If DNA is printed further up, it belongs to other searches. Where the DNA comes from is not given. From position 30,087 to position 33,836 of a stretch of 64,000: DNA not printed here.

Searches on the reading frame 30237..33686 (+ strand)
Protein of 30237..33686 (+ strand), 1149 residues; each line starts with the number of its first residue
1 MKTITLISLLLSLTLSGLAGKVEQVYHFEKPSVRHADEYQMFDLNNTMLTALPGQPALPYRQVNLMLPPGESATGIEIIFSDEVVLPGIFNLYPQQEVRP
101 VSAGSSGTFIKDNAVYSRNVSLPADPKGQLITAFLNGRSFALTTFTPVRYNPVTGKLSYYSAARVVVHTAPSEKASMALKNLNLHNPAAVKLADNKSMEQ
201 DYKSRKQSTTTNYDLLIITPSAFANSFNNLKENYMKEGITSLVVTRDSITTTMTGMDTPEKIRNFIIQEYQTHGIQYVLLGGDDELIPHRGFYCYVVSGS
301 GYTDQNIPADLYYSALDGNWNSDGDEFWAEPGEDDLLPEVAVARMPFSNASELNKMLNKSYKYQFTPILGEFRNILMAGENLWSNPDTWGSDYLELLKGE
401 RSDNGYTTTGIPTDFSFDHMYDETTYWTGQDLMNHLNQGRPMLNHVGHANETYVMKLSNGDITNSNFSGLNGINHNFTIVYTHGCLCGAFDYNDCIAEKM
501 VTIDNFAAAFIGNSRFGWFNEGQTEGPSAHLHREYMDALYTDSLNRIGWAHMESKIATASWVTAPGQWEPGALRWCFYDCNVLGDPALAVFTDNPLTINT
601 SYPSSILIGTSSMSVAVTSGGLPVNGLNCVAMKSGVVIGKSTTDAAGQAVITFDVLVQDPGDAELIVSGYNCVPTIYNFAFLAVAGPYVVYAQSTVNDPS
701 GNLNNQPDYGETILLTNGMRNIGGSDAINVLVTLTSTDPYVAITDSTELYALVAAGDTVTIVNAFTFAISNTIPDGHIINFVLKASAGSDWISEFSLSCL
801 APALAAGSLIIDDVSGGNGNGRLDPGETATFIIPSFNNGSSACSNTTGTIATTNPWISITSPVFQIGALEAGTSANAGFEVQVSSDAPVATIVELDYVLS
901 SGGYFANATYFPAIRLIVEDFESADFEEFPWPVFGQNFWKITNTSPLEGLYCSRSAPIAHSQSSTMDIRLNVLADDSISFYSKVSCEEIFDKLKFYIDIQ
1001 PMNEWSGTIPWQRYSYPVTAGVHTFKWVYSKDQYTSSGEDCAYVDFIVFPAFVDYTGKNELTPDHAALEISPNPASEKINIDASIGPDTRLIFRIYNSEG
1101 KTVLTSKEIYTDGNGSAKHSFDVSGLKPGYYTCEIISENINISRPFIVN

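Call 55: search_protein_families(library=pfam, proteins=[window:30237-33686:+], max_evalue=0.001)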
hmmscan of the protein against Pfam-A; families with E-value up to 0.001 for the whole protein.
window:30237-33686:+ (1149 aa): 4 families
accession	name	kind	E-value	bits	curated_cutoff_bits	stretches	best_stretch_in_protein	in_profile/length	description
PF01364.23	Peptidase_C25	-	1.6e-55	189.3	23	1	216-589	2-373/374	Peptidase family C25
PF18962.6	Por_Secre_tail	-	2.3e-10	41.1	27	1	1070-1148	1-75/75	Secretion system C-terminal sorting domain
PF08126.16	Propeptide_C25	-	7.8e-09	35.4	22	1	51-186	55-187/205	Propeptide_C25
PF03785.20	Peptidase_C25_C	-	0.00072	19.8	25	1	595-678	1-77/79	Peptidase family C25, C terminal ig-like domain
